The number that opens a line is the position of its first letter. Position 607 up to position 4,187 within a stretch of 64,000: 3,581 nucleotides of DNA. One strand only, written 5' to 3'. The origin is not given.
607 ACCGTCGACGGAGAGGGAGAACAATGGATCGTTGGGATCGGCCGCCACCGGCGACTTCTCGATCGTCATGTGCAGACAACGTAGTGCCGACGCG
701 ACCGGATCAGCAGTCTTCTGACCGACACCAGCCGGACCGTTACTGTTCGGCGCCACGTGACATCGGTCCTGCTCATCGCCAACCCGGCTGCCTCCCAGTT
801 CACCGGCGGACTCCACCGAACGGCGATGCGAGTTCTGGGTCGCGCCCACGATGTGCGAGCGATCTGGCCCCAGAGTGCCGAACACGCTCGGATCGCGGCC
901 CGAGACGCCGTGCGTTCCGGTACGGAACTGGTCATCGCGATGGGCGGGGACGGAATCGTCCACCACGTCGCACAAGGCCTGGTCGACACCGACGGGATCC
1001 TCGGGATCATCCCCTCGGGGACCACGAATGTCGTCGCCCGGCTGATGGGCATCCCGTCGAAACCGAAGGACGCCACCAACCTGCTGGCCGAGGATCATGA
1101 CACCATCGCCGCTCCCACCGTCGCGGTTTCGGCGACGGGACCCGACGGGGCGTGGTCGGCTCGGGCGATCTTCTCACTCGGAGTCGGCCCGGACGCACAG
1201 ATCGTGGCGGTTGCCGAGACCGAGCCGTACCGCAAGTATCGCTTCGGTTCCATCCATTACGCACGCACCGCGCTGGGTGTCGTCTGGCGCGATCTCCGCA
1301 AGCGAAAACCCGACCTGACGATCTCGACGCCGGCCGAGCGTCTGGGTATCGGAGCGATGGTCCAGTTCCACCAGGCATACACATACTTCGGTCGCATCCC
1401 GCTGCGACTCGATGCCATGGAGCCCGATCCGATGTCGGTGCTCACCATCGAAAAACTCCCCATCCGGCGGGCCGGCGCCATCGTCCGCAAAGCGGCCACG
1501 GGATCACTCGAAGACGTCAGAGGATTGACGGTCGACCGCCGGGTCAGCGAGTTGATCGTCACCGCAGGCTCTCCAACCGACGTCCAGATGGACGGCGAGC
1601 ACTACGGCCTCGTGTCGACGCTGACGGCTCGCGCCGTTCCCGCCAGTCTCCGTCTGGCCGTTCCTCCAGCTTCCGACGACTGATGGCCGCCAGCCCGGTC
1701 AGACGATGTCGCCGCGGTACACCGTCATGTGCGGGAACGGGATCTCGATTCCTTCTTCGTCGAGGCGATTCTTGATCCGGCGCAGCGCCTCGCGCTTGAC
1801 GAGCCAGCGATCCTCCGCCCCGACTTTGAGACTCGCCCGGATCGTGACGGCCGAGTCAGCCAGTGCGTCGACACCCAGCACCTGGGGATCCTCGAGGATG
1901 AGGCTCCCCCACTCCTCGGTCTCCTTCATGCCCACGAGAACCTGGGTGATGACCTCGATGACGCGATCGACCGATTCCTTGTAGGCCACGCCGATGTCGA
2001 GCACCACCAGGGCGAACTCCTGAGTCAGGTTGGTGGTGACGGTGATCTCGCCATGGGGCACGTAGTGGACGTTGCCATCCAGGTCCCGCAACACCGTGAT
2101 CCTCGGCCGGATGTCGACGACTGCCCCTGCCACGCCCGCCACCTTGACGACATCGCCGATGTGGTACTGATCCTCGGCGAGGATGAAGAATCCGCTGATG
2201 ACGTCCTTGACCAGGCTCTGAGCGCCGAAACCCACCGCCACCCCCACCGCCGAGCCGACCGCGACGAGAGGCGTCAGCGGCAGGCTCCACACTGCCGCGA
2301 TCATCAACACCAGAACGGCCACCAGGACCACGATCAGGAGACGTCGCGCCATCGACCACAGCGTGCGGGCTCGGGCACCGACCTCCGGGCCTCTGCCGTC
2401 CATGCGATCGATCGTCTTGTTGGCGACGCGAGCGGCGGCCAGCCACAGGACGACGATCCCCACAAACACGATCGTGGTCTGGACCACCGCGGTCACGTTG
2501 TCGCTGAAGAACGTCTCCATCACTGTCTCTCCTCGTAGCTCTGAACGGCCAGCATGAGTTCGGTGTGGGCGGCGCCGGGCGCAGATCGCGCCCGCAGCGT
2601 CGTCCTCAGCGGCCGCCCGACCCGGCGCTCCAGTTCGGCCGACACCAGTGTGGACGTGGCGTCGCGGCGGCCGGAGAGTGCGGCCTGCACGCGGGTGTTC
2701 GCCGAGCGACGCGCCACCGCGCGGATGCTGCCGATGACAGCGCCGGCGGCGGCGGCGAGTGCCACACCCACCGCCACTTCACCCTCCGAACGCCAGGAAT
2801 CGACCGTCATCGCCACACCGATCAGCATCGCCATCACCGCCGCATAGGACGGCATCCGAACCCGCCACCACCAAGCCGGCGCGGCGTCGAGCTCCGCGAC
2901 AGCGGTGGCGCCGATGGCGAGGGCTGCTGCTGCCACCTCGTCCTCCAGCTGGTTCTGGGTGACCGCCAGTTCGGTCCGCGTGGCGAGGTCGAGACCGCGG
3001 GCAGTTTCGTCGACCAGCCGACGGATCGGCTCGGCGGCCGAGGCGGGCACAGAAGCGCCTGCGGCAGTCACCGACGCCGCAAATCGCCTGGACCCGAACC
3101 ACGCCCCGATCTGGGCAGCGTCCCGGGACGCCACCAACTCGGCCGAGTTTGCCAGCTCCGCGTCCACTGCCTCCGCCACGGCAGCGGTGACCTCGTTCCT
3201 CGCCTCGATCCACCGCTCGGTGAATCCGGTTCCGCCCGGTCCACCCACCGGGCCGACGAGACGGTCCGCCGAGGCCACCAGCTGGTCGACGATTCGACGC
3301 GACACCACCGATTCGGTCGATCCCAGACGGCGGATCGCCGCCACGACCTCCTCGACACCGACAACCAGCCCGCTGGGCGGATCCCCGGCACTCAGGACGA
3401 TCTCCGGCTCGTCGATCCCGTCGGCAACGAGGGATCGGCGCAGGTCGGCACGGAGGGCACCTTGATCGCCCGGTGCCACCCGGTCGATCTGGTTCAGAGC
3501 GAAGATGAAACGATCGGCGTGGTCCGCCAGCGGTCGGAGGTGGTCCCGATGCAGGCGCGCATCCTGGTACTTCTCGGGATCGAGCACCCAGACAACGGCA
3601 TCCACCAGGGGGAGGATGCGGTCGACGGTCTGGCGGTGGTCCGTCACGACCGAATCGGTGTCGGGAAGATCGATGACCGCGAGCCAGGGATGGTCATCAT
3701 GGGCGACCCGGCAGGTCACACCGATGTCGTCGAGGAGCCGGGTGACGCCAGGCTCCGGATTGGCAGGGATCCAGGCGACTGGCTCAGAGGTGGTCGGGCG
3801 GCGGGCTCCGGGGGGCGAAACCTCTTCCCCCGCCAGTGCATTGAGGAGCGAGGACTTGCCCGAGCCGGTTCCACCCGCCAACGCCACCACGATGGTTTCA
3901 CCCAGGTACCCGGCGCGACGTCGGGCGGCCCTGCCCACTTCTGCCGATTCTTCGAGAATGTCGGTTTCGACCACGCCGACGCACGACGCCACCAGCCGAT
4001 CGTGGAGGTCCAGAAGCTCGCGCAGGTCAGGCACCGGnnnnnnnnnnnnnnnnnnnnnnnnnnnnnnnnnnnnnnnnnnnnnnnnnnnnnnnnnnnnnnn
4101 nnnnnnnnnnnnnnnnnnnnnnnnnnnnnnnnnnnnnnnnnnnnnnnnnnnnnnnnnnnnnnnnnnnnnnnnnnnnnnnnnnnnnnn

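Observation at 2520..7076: Translationally coupled dynamin-like GTPase pair divergently paired with an Mrr-like PD-(D/E)xK nuclease-fold protein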

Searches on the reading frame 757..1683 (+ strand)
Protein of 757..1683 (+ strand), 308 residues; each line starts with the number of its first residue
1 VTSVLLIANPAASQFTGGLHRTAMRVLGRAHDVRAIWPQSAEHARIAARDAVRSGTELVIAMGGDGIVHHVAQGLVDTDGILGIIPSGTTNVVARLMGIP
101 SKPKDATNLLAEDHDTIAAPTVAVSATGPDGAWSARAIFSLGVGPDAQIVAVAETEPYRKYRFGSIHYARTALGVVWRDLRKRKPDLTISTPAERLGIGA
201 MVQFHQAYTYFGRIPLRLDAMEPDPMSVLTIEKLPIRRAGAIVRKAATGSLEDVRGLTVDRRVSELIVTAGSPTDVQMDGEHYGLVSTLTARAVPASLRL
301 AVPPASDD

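Call 10: search_protein_families(library=pfam, proteins=[window:757-1683:+], max_evalue=0.001)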
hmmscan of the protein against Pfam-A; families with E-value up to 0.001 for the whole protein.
window:757-1683:+ (308 aa): 1 family
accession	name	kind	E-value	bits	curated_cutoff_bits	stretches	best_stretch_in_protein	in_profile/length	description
PF00781.29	DAGK_cat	-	4.9e-21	75.1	23.6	1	4-114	2-116/125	Diacylglycerol kinase catalytic domain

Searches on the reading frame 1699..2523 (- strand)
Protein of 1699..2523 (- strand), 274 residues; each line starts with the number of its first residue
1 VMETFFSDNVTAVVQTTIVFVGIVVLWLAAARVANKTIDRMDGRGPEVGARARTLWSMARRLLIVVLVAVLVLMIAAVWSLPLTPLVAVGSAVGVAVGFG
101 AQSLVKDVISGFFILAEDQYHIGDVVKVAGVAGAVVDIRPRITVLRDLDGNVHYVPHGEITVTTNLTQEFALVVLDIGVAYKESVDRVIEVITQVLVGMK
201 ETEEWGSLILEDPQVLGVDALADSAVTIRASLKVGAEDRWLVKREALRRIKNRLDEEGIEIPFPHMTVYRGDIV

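Call 10: search_protein_families(library=pfam, proteins=[window:1699-2523:-], max_evalue=0.001)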
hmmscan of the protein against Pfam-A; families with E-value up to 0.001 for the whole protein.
window:1699-2523:- (274 aa): 3 families
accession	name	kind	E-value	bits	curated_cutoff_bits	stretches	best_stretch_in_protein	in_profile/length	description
PF00924.24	MS_channel_2nd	-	8.6e-18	64.7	20.2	1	104-167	2-67/68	Mechanosensitive ion channel, beta-domain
PF21082.3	MS_channel_3rd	-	1.4e-12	48.3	21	1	173-261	1-88/88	Mechanosensitive ion channel MscS, C-terminal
PF21088.3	MS_channel_1st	-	0.00056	20.3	23.1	1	62-102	2-42/42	Mechanosensitive ion channel, transmembrane helices 2/3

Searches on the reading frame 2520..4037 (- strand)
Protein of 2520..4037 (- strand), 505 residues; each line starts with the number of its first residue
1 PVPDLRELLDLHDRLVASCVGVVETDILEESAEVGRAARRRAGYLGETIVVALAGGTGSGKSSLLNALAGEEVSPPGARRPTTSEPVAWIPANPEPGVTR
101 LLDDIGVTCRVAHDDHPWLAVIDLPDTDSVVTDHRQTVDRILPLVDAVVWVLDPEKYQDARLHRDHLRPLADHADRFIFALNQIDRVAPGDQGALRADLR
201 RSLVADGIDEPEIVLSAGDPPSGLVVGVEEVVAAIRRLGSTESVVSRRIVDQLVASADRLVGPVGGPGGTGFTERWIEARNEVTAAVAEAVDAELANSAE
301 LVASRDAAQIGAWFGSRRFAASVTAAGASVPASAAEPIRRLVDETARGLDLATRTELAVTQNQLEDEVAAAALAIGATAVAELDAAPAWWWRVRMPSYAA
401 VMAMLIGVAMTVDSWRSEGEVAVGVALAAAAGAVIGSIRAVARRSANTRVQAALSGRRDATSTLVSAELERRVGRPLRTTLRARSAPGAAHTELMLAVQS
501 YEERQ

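Call 8: search_protein_families(library=pfam, proteins=[window:2520-4037:-], max_evalue=1)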
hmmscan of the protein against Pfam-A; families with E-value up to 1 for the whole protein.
window:2520-4037:- (505 aa): 11 families
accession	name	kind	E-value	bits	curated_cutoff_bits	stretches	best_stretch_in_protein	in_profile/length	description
PF00350.29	Dynamin_N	-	6.8e-09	36.4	27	1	51-87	1-36/168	Dynamin family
PF01926.29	MMR_HSR1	-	1.9e-05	25.2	21.9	1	51-160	2-92/113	50S ribosome-binding GTPase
PF00005.33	ABC_tran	-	0.00095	20.2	25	1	50-73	13-36/137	ABC transporter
PF03193.22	RsgA_GTPase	-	0.0024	18.1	30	1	27-72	86-130/174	RsgA GTPase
PF13555.12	AAA_29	-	0.0071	16.5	27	1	51-68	25-42/61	P-loop containing region of AAA domain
PF13521.12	AAA_28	-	0.032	14.9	27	1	51-71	2-22/164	AAA domain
PF02492.25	cobW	-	0.11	12.5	20.7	0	50-69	2-21/180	CobW/HypB/UreG, nucleotide-binding domain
PF02421.24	FeoB_N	-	0.15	12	27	1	50-72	2-24/156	Ferrous iron transport protein B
PF04670.18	Gtr1_RagA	-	0.19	11.6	22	1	118-159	49-93/232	Gtr1/RagA G protein conserved region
PF04087.19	DUF389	-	0.32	11.5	23.9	1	363-430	28-101/137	Domain of unknown function (DUF389)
PF13476.12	AAA_23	-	0.53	11.3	27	1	51-68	22-39/201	AAA domain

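Call 9: search_protein_families(library=ncbifam, proteins=[window:2520-4037:-], max_evalue=1)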
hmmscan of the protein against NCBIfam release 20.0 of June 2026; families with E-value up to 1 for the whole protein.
window:2520-4037:- (505 aa): 21 families
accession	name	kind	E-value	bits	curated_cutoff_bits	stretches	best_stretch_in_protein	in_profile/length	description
NF000908.1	PRK00089.1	equivalog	9.7e-06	25.1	237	1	50-90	5-45/291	GTPase Era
NF040873.1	AztA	equivalog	1.8e-05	24.4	220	1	48-92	18-62/191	zinc ABC transporter ATP-binding protein AztA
TIGR03918.1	GTP_HydF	equivalog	0.0002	20.3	325.55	1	47-88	6-47/392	[FeFe] hydrogenase H-cluster maturation GTPase HydF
NF052648.1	DynmDynABac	equivalog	0.00021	19.2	1600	1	49-83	611-644/1187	dynamin GTPase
NF003661.0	PRK05291.1-3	equivalog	0.00066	19.1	380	1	33-73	201-241/448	tRNA uridine-5-carboxymethylaminomethyl(34) synthesis GTPase MnmE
TIGR03156.1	GTP_HflX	equivalog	0.003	16.5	216.75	1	30-73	175-214/351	GTPase HflX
TIGR00231.1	small_GTP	domain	0.0046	16.8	42.5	1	48-188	3-126/164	GTP-binding protein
TIGR04521.1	ECF_ATPase_2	equivalog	0.0082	15.3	330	1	50-70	33-53/279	energy-coupling factor transporter ATPase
TIGR03594.1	GTPase_EngA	equivalog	0.015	14.4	306.7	1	46-74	173-201/432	ribosome biogenesis GTPase Der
NF010068.0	PRK13548.1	equivalog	0.015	14.4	261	1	49-72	32-55/261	heme ABC transporter ATP-binding protein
TIGR00968.1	3a0106s01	subfamily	0.019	14.5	342.75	1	49-73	27-51/237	sulfate ABC transporter ATP-binding protein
NF011967.0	PRK15439.1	equivalog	0.02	13.4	586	0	50-73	39-62/510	autoinducer 2 ABC transporter ATP-binding protein LsrA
NF006746.0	PRK09270.1-5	subfamily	0.022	13.7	250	1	48-69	21-42/210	nucleoside/nucleotide kinase family protein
TIGR03608.1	L_ocin_972_ABC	subfamily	0.052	13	254.85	1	50-72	26-48/206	putative bacteriocin export ABC transporter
TIGR01166.1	cbiO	subfamily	0.058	12.8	211.8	0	48-71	18-41/190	cobalt ABC transporter, ATP-binding protein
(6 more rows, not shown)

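Call 23: search_protein_families(library=padloc, proteins=[window:2520-4037:-], max_evalue=1)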
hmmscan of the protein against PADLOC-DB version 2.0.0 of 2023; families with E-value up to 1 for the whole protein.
window:2520-4037:- (505 aa): 5 families
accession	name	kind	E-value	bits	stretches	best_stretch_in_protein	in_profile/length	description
PDLC03839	LeoA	-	8e-06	23.2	2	40-70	48-79/559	-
PDLC03841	LeoBC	-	3.7e-05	21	1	47-83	76-114/601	-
PDLC04140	mad8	-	0.00076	17.1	1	51-96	30-67/314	mads_8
PDLC04135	mad3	-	0.005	14.4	1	50-68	24-42/374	mads_3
PDLC02361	PifA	-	0.0078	12.8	1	47-107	39-98/720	PifA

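Call 25: search_solved_structures(query=window:2520-4037:-, max_evalue=1)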
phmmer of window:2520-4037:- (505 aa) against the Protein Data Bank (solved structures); distinct sequences matched with E-value up to 1: 22.
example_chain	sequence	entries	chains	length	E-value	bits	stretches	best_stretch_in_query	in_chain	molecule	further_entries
9hip_A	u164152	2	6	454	0.0073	18.5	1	28-74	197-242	tRNA modification GTPase MnmE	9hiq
7aoi_XL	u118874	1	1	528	0.0097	18.1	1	47-115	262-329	GTP-binding protein, putative,mt-EngA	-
6yxx_EA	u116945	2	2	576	0.012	17.8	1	47-115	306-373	mt-EngA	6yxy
7am2_BU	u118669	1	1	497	0.013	17.6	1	47-123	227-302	GTPase Der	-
2yv5_A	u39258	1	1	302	0.038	16.2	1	25-75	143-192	YjeQ protein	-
4dcs_A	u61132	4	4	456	0.068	15.3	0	41-89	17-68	GTP-BINDING PROTEIN ENGA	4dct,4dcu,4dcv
5ar1_A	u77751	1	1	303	0.34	13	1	46-142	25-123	CELL DIVISION CONTROL PROTEIN 11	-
9bs0_W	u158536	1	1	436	0.35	13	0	42-73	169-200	GTPase Der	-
2hjg_A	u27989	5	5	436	0.36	12.9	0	42-73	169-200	GTP-binding protein engA | GTPase Der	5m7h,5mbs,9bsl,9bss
5uar_A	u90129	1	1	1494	0.36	12.9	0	50-90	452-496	Cystic fibrosis transmembrane conductance regulator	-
5w81_A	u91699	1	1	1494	0.36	12.9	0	50-90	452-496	Cystic fibrosis transmembrane conductance regulator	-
5lad_A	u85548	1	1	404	0.47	12.5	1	51-110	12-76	Putative GTP-binding protein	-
5kh0_A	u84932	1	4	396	0.52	12.4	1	50-103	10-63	Small GTP-binding protein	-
9nl5_E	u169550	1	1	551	0.57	12.3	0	52-96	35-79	EttA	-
9nlb_E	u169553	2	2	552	0.57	12.3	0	52-96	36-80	Energy-dependent translational throttle protein EttA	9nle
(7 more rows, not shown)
